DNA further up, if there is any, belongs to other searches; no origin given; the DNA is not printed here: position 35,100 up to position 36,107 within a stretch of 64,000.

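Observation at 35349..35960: Tail protein ends in a poly-gamma-glutamate hydrolase (PghP)-like domain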

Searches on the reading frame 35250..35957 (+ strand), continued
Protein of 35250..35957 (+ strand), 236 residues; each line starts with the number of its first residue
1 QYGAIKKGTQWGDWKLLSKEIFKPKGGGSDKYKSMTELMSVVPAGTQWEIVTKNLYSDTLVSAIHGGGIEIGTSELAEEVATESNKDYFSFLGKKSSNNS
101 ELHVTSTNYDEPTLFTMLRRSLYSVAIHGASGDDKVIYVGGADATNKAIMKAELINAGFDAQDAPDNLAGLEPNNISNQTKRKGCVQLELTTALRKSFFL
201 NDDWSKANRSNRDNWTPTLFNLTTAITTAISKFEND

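Call 24: find_homologous_proteins(query=window:35250-35957:+, max_evalue=1e-10)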
Query window:35250-35957:+ (236 aa): 212 proteins with E <= 1e-10 among 716 candidates; the best 120 are listed.
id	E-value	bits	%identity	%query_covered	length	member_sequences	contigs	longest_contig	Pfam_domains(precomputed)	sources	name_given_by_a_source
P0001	8.8e-89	315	67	92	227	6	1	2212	PF05908.17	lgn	-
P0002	3.2e-65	238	54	92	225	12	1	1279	PF05908.17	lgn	-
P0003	2.6e-59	219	51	88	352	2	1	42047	PF05908.17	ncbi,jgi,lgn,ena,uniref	ncbi:poly-gamma-glutamate hydrolase family protein [Priestia megaterium]|uniref:poly-gamma-glutamate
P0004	2.6e-57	212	51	86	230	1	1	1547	PF05908.17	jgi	jgi:phage replication-related protein YjqB (UPF0714/DUF867 family)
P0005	4.4e-57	211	53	88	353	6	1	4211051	PF05908.17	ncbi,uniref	ncbi:poly-gamma-glutamate hydrolase family protein [Priestia megaterium]|uniref:poly-gamma-glutamate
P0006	7.5e-57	211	51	88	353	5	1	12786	PF05908.17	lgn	-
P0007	1.3e-56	210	51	84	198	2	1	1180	PF05908.17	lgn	-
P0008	1.6e-56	210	51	88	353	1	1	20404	PF05908.17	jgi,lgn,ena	-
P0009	1.9e-56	209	52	88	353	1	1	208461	PF05908.17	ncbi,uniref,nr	ncbi:hypothetical protein COM71_24260 [Priestia megaterium]|uniref:poly-gamma-glutamate hydrolase fa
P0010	2.8e-56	209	49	88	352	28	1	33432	PF05908.17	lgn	-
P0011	6.2e-56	208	50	88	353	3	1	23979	PF05908.17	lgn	-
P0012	2.2e-54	203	47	86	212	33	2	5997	PF05908.17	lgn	-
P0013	9.0e-54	201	44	87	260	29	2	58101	PF05908.17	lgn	-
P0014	1.4e-52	197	48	87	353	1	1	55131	PF05908.17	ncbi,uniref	ncbi:poly-gamma-glutamate hydrolase family protein [Priestia aryabhattai]|uniref:poly-gamma-glutamat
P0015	2.0e-52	196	48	86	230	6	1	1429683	PF05908.17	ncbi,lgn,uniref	ncbi:poly-gamma-glutamate hydrolase family protein [Priestia filamentosa]|uniref:poly-gamma-glutamat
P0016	7.3e-51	191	48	87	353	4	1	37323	PF05908.17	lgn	-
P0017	1.8e-50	190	46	85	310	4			PF05908.17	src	-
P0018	2.6e-50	189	47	87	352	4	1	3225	PF05908.17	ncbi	-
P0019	1.4e-49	187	45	87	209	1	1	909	PF05908.17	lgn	-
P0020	1.6e-49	187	45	87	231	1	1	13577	PF05908.17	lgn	-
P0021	1.6e-49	187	45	86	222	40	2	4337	PF05908.17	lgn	-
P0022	3.8e-49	185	45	87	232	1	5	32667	PF05908.17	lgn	-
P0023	1.3e-48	184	44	91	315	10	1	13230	PF05908.17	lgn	-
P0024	2.1e-48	183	44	88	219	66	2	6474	PF05908.17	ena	-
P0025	4.7e-48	182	47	86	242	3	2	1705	PF05908.17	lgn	-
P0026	5.9e-48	182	44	91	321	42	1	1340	PF05908.17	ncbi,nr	ncbi:MAG: poly-gamma-glutamate hydrolase family protein, partial [Staphylococcus epidermidis]|nr:pol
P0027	8.6e-48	181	46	86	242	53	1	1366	PF05908.17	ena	-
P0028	2.0e-47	180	44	86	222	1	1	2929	PF05908.17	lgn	-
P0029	2.1e-47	180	47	81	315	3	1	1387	PF05908.17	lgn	-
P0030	2.2e-47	180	46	81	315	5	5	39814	PF05908.17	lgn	-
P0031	2.4e-47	180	45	86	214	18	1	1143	PF05908.17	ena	-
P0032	2.7e-47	179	46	86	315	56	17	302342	PF05908.17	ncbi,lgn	-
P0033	3.0e-47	179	44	88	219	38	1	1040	PF05908.17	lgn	-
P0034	3.8e-47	179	45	86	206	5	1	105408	PF05908.17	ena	-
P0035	5.4e-47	178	43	89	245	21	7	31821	PF05908.17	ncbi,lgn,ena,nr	ncbi:hypothetical protein BU064_05055 [Staphylococcus succinus]|nr:hypothetical protein BU064_05055 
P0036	6.6e-46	175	45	82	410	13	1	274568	PF05908.17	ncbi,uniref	ncbi:poly-gamma-glutamate hydrolase family protein [Staphylococcus saccharolyticus]|uniref:poly-gamm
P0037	1.9e-45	173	43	87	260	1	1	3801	PF05908.17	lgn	-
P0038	3.3e-45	173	45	86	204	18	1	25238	PF05908.17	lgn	-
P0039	5.0e-45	172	42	86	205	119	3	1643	PF05908.17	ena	-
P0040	5.4e-45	172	43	86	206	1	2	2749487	PF05908.17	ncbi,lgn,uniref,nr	ncbi:poly-gamma-glutamate hydrolase family protein [Staphylococcus edaphicus]|uniref:Poly-gamma-glut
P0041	6.5e-45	172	43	86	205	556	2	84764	PF05908.17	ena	-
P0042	7.1e-45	171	43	86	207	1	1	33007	PF05908.17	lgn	-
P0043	9.3e-45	171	43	85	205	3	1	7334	PF05908.17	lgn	-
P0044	1.0e-44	171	46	86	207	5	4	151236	PF05908.17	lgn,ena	-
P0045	1.1e-44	171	41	85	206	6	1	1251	PF05908.17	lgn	-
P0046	1.6e-44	170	41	89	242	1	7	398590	PF05908.17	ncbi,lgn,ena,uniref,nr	ncbi:poly-gamma-glutamate hydrolase family protein [Staphylococcus sp. ACRSN]|uniref:poly-gamma-glut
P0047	2.5e-44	170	43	86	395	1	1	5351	PF05908.17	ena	-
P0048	2.7e-44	170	43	86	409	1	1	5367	PF05908.17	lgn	-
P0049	1.4e-43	167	47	85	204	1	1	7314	PF05908.17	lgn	-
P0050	1.7e-43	167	42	86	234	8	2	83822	PF05908.17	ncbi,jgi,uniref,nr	ncbi:Glutamate synthase [NADPH] large chain [Staphylococcus cohnii subsp. cohnii]|uniref:Glutamate s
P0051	3.3e-43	166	45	86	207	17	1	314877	PF05908.17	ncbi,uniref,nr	ncbi:poly-gamma-glutamate hydrolase family protein [Staphylococcus saprophyticus]|uniref:poly-gamma-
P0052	3.8e-43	166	43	86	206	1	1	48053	PF05908.17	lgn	-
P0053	3.9e-43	166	41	87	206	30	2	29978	PF05908.17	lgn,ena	-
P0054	3.9e-43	166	43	86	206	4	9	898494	PF05908.17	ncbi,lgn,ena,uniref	ncbi:phage replication-related protein YjqB (UPF0714/DUF867 family) [Staphylococcus caledonicus]|uni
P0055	1.4e-42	164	41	86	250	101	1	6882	PF05908.17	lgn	-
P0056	1.6e-42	164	43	86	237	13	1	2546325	PF05908.17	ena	-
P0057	1.7e-42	164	45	86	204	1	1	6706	PF05908.17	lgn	-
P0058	3.6e-42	163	40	85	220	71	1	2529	PF05908.17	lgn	-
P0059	6.1e-42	162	45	86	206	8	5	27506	PF05908.17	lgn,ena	-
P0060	1.1e-41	161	44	86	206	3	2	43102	PF05908.17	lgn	-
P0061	1.5e-41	161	46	86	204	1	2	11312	PF05908.17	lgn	-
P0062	1.7e-41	160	44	87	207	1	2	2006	PF05908.17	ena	-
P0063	3.3e-41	159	41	84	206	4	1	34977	PF05908.17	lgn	-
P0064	3.4e-41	159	43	87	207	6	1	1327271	PF05908.17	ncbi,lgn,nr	ncbi:poly-gamma-glutamate hydrolase family protein [Staphylococcus saprophyticus]|nr:poly-gamma-glut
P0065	4.4e-41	159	38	86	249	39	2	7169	PF05908.17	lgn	-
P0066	5.9e-41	159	41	86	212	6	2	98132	PF05908.17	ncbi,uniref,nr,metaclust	ncbi:poly-gamma-glutamate hydrolase family protein [Staphylococcus caeli]|uniref:Phage-related repli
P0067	7.2e-41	158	39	88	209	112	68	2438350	PF05908.17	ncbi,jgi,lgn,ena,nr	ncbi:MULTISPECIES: poly-gamma-glutamate hydrolase family protein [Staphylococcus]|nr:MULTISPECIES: p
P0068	2.4e-40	157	39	88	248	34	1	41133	PF05908.17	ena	-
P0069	4.2e-40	156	40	86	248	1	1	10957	PF05908.17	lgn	-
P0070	1.7e-39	154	42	86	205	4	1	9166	PF05908.17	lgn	-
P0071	2.3e-39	153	42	77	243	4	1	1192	PF05908.17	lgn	-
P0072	5.9e-39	152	39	86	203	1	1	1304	PF05908.17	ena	-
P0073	8.5e-39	152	42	87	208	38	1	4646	PF05908.17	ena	-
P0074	8.5e-39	152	44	76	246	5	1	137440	PF05908.17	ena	-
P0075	1.4e-38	151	38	86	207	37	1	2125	PF05908.17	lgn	-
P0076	1.4e-38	151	44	76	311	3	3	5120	PF05908.17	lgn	-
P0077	1.5e-38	151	41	86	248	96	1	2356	PF05908.17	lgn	-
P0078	1.7e-38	151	39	86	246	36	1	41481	PF05908.17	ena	-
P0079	1.7e-38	151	44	76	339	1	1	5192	PF05908.17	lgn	-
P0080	1.9e-38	150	44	76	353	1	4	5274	PF05908.17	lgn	-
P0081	2.6e-38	150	44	76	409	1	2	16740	PF05908.17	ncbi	-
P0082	3.5e-38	150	38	88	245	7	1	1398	PF05908.17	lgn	-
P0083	4.8e-38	149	42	86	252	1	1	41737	PF05908.17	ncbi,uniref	ncbi:poly-gamma-glutamate hydrolase family protein [Halobacillus sp. K22]|uniref:poly-gamma-glutamat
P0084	8.1e-38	148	39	85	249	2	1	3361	PF05908.17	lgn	-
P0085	2.6e-37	147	45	74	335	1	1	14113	PF05908.17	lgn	-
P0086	5.3e-37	146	36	88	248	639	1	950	PF05908.17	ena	-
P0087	8.3e-37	145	37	86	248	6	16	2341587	PF05908.17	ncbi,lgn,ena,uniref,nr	ncbi:poly-gamma-glutamate hydrolase family protein [Staphylococcus saccharolyticus]|uniref:poly-gamm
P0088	8.6e-37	145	44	78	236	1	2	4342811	PF05908.17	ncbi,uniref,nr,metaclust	ncbi:poly-gamma-glutamate hydrolase family protein [Alteribacillus bidgolensis]|uniref:Phage-related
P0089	1.6e-36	144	41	88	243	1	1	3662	PF05908.17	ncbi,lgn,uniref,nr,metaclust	ncbi:poly-gamma-glutamate hydrolase family protein [Halobacillus sp. BBL2006]|uniref:poly-gamma-glut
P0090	1.6e-36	144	35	100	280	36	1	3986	PF05908.17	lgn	-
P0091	2.1e-36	144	41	84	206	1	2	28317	PF05908.17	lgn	-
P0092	2.3e-36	144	45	72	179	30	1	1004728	PF05908.17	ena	-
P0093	2.7e-36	143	42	86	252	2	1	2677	PF05908.17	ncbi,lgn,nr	ncbi:poly-gamma-glutamate hydrolase family protein [Halobacillus alkaliphilus]|nr:poly-gamma-glutama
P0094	9.1e-36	142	42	85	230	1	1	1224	PF05908.17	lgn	-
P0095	1.7e-35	141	40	86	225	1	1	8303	PF05908.17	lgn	-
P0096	2.2e-35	140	42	87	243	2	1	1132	PF05908.17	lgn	-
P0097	4.4e-34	136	39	87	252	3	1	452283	PF05908.17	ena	-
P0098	6.5e-34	136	40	86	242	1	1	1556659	PF05908.17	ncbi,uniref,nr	ncbi:poly-gamma-glutamate hydrolase family protein [Halobacillus sp. Marseille-P3879]|uniref:poly-ga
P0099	6.9e-34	136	40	87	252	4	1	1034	PF05908.17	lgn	-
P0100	9.8e-34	135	48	61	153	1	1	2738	PF05908.17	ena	-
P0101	1.5e-33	134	38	94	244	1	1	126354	PF05908.17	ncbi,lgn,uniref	ncbi:poly-gamma-glutamate hydrolase family protein [Halobacillus mangrovi]|uniref:poly-gamma-glutama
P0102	3.4e-33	133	43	69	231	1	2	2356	PF05908.17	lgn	-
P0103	8.5e-33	132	39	86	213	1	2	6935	PF05908.17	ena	-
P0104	1.3e-32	131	39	87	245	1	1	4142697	PF05908.17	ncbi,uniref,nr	ncbi:poly-gamma-glutamate hydrolase family protein [Halobacillus mangrovi]|uniref:Replication protei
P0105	2.9e-32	130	39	87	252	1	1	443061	PF05908.17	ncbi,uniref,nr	ncbi:poly-gamma-glutamate hydrolase family protein [Halobacillus halophilus]|uniref:poly-gamma-gluta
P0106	4.6e-32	130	42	76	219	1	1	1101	PF05908.17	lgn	-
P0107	1.3e-31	128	41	76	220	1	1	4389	PF05908.17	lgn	-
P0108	4.3e-31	126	39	87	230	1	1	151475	PF05908.17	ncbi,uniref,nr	ncbi:putative poly-gamma-glutamate hydrolase [Bacillus phage SDFMU_Pbc]|uniref:Poly-gamma-glutamate 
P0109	5.2e-31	126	46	61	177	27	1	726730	PF05908.17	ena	-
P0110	5.4e-31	126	42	86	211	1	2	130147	PF05908.17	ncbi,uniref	ncbi:poly-gamma-glutamate hydrolase family protein [Streptomyces hirsutus]|uniref:poly-gamma-glutama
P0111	2.4e-30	124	36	86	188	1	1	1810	PF05908.17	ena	-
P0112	2.5e-30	124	39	86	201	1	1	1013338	PF05908.17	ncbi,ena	-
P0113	2.6e-30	124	43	73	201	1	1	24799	PF05908.17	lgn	-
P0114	3.5e-30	123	40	86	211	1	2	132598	PF05908.17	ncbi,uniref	ncbi:poly-gamma-glutamate hydrolase family protein [Streptomyces sp. NPDC056099]|uniref:poly-gamma-g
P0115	3.5e-30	123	39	87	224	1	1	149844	PF05908.17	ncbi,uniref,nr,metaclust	ncbi:putative poly-gamma-glutamate hydrolase [Bacillus phage phiAGATE]|uniref:Poly-gamma-glutamate h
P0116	9.1e-30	122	43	75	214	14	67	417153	PF05908.17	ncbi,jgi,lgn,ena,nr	ncbi:MAG TPA: poly-gamma-glutamate hydrolase family protein [Syntrophomonadaceae bacterium]|nr:poly-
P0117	1.0e-29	122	40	86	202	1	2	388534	PF05908.17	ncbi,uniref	ncbi:poly-gamma-glutamate hydrolase family protein [Laceyella putida]|uniref:Poly-gamma-glutamate hy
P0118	1.4e-29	121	39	87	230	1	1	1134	PF05908.17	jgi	jgi:phage replication-related protein YjqB (UPF0714/DUF867 family)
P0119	1.6e-29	121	41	86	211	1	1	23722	PF05908.17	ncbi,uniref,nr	ncbi:replication protein [Streptomyces solincola]|uniref:Replication protein n=1 Tax=Streptomyces so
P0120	1.8e-28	118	38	87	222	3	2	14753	PF05908.17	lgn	-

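Call 25: get_annotated_region(hit=H4, flank=5000)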
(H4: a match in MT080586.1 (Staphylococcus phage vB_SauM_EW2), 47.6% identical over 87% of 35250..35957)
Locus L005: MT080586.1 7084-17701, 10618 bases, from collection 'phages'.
description: UNVERIFIED: Staphylococcus phage vB_SauM_EW2, complete genome.
organism: Staphylococcus phage vB_SauM_EW2 (NCBI taxid 2713014)
taxonomy: Viruses; Duplodnaviria; Heunggongvirae; Uroviricota; Caudoviricetes; Herelleviridae; Twortvirinae
host: Staphylococcus carnosus TM300; source: wastewater; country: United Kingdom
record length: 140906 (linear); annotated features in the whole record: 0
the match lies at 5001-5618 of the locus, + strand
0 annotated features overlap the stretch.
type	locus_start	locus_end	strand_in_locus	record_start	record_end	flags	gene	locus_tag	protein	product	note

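Call 26: get_annotated_region(hit=H14, flank=5000)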
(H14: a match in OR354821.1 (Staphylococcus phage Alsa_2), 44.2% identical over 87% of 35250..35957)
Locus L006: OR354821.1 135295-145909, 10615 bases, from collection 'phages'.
description: Staphylococcus phage Alsa_2, complete genome.
organism: Staphylococcus phage Alsa_2 (NCBI taxid 3076562)
taxonomy: Viruses; Duplodnaviria; Heunggongvirae; Uroviricota; Caudoviricetes; Herelleviridae; Twortvirinae
host: Staphylococcus sp.; source: -; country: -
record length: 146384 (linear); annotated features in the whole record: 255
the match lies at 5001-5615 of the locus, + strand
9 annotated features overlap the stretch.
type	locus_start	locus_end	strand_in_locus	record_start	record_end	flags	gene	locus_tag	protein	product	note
CDS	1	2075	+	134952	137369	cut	-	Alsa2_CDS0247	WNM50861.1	tail protein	tail protein with lysin activity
CDS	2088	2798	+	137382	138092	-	-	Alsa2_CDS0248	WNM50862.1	tail protein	tail protein with lysin activity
CDS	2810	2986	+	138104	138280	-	-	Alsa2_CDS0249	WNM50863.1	tail protein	tail protein with lysin activity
CDS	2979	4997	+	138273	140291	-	-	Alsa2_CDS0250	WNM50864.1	glycerophosphoryl diester phosphodiesterase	-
CDS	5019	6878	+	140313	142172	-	-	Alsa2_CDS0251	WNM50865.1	glycerophosphoryl diester phosphodiesterase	-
CDS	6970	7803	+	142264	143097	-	-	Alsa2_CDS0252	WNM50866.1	virion structural protein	-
CDS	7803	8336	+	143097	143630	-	-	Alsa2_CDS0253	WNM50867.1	hypothetical protein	-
CDS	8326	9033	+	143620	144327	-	-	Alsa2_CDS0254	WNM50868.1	baseplate protein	-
CDS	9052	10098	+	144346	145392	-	-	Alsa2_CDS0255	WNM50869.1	baseplate wedge subunit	-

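Call 27: get_annotated_region(hit=H21, flank=5000)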
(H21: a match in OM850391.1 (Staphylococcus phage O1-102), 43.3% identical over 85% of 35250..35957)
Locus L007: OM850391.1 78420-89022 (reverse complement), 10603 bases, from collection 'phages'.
description: UNVERIFIED_ORG: Staphylococcus phage O1-102, complete genome.
organism: Staphylococcus phage O1-102 (NCBI taxid 2928759)
taxonomy: Viruses; Duplodnaviria; Heunggongvirae; Uroviricota; Caudoviricetes; Herelleviridae; Twortvirinae
host: Staphylococcus aureus; source: wastewater; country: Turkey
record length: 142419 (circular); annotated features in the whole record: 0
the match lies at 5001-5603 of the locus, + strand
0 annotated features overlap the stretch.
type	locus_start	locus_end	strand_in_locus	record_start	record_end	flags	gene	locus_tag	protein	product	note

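Call 28: get_annotated_region(hit=H15, flank=5000)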
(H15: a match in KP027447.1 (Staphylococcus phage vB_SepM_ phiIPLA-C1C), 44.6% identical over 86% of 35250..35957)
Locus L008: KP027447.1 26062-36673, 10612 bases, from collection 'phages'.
description: Staphylococcus phage phiIPLA-C1C, complete genome.
organism: Staphylococcus phage vB_SepM_ phiIPLA-C1C (NCBI taxid 1572704)
taxonomy: Viruses; Duplodnaviria; Heunggongvirae; Uroviricota; Caudoviricetes; Herelleviridae; Twortvirinae; Sepunavirus; Sepunavirus IPLAC1C
host: Staphylococcus sp.; source: -; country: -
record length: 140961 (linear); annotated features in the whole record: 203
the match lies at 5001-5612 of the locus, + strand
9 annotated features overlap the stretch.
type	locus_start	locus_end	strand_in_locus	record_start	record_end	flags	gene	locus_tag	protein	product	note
CDS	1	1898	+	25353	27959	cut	-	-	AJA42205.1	amidase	-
CDS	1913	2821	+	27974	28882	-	-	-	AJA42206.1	endopeptidase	-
CDS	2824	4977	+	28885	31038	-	-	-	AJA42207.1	chromosome segregation protein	-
CDS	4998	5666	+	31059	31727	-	-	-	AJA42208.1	replication protein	-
CDS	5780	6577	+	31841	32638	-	-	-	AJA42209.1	hypothetical protein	-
CDS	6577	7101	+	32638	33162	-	-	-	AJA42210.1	hypothetical protein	-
CDS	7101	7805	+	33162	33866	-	-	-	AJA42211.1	baseplate wedge subunit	-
CDS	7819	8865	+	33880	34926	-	-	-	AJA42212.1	baseplate J protein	-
CDS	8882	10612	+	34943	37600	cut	-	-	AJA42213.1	hypothetical protein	-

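Call 32: search_protein_families(library=pfam, proteins=[L004:5998-7887:+, L005:4998-6884:+, L006:4998-6875:+, L004:4077-6011:+, L002:3824-5974:+], max_evalue=0.1)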
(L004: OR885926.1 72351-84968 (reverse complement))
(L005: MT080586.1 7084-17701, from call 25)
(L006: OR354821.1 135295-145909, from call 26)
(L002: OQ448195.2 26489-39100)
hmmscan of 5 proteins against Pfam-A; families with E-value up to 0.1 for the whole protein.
L004:5998-7887:+ (630 aa): 6 families
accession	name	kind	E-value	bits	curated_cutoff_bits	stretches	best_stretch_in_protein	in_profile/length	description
PF05908.16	Gamma_PGA_hydro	-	4.3e-57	193.1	22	1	5-197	1-190/191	Poly-gamma-glutamate hydrolase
PF03009.23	GDPD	-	2.3e-49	169.1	23.6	1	403-625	1-243/244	Glycerophosphoryl diester phosphodiesterase family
PF13653.12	GDPD_2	-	8.3e-05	23.4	27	1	597-625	2-30/30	Glycerophosphoryl diester phosphodiesterase family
PF00563.25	EAL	-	0.00059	19.7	31.3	1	577-618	186-227/236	EAL domain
PF16475.10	DUF5052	-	0.015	15.4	29.4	0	5-73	22-89/199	Domain of unknown function (DUF5052)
PF08642.15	Rxt3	-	0.049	14.9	29.9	0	21-46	24-51/127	Histone deacetylation protein Rxt3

L005:4998-6884:+ (629 aa): 7 families
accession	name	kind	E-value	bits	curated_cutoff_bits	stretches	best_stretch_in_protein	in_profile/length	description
PF05908.16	Gamma_PGA_hydro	-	1.7e-57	194.4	22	1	5-196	1-189/191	Poly-gamma-glutamate hydrolase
PF03009.23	GDPD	-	2.4e-49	169.1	23.6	1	402-624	1-243/244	Glycerophosphoryl diester phosphodiesterase family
PF00563.25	EAL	-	0.0017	18.2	31.3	1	576-617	186-227/236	EAL domain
PF13653.12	GDPD_2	-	0.0018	19.2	27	1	596-624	2-30/30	Glycerophosphoryl diester phosphodiesterase family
PF08642.15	Rxt3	-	0.039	15.2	29.9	1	21-51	24-59/127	Histone deacetylation protein Rxt3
PF16475.10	DUF5052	-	0.06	13.4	29.4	1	6-75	23-91/199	Domain of unknown function (DUF5052)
PF00388.25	PI-PLC-X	-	0.094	12.8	23.1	0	409-448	24-63/144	Phosphatidylinositol-specific phospholipase C, X domain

L006:4998-6875:+ (626 aa): 4 families
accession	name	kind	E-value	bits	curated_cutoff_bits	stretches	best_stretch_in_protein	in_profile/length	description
PF05908.16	Gamma_PGA_hydro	-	5e-54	183.1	22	1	5-185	1-183/191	Poly-gamma-glutamate hydrolase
PF03009.23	GDPD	-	2.6e-46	159.2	23.6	1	401-623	1-243/244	Glycerophosphoryl diester phosphodiesterase family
PF13653.12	GDPD_2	-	0.00013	22.7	27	1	595-623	2-30/30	Glycerophosphoryl diester phosphodiesterase family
PF00563.25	EAL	-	0.07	12.9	31.3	0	575-616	186-227/236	EAL domain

L004:4077-6011:+ (645 aa): 6 families
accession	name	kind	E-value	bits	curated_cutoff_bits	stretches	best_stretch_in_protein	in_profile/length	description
PF04513.17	Baculo_PEP_C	-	3.3e-05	24.4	38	1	365-461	32-120/140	Baculovirus polyhedron envelope protein, PEP, C terminus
PF06009.19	Laminin_II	-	4.5e-05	23.9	33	1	359-456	1-99/138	Laminin Domain II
PF06103.16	DUF948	-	0.0038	17.8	37.2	0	327-383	18-80/89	Bacterial protein of unknown function (DUF948)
PF00038.26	Filament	-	0.011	15.8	40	1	337-461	130-252/313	Intermediate filament protein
PF01813.22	ATP-synt_D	-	0.027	14.8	25.7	1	328-458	39-182/196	ATP synthase subunit D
PF04108.17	ATG17_like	-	0.085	12.7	43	0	318-479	71-232/355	Autophagy protein ATG17-like domain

L002:3824-5974:+ (717 aa): 5 families
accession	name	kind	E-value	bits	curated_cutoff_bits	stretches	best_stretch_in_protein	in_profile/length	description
PF01813.22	ATP-synt_D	-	0.0041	17.4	25.7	1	323-450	38-178/196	ATP synthase subunit D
PF06009.19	Laminin_II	-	0.014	15.8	33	0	314-386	7-78/138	Laminin Domain II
PF15898.10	PRKG1_interact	-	0.019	16.1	32.4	0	398-477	2-75/101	cGMP-dependent protein kinase interacting domain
PF07996.16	T4SS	-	0.041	14.7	24.7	0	403-493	68-150/197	Type IV secretion system proteins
PF06103.16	DUF948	-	0.089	13.4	37.2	0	326-392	21-86/89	Bacterial protein of unknown function (DUF948)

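Call 100: get_annotated_region(hit=H38, flank=6000)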
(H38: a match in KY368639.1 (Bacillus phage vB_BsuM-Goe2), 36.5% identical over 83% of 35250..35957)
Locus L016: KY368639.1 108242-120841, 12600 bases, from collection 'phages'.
description: Bacillus phage vB_BsuM-Goe2, complete genome.
organism: Bacillus phage vB_BsuM-Goe2 (NCBI taxid 1933062)
taxonomy: Viruses; Duplodnaviria; Heunggongvirae; Uroviricota; Caudoviricetes; Herelleviridae; Spounavirinae; Okubovirus; Okubovirus camphawk
host: Bacillus subtilis Goe2; source: sewage; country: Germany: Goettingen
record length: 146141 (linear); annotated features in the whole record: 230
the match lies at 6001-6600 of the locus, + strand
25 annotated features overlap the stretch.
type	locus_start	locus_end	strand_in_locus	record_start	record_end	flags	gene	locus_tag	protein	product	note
CDS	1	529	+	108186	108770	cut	-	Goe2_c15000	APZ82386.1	phosphohydrolase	-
CDS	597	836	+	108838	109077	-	-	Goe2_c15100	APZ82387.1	hypothetical protein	-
CDS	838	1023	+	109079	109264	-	-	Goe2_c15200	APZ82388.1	hypothetical protein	-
CDS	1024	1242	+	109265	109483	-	-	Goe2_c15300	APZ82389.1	hypothetical protein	-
CDS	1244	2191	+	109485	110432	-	-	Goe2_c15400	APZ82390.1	5'-3' exonuclease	-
CDS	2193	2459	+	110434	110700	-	-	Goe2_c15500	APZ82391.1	hypothetical protein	-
CDS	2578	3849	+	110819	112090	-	-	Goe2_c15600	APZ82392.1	ATP-dependent DNA ligase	-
CDS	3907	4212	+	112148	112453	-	-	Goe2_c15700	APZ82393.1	sigma factor accessory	-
CDS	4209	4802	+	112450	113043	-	-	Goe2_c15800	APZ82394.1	RNA polymerase sigma factor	-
CDS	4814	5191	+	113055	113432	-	-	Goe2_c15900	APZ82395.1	hypothetical protein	-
CDS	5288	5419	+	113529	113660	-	-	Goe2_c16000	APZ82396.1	hypothetical protein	-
CDS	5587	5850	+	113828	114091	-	-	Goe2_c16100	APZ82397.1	hypothetical protein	-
CDS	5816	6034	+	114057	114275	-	-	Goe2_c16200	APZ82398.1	hypothetical protein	-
CDS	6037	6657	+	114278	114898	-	-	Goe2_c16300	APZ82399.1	hypothetical protein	-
CDS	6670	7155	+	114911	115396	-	-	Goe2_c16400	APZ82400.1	hypothetical protein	-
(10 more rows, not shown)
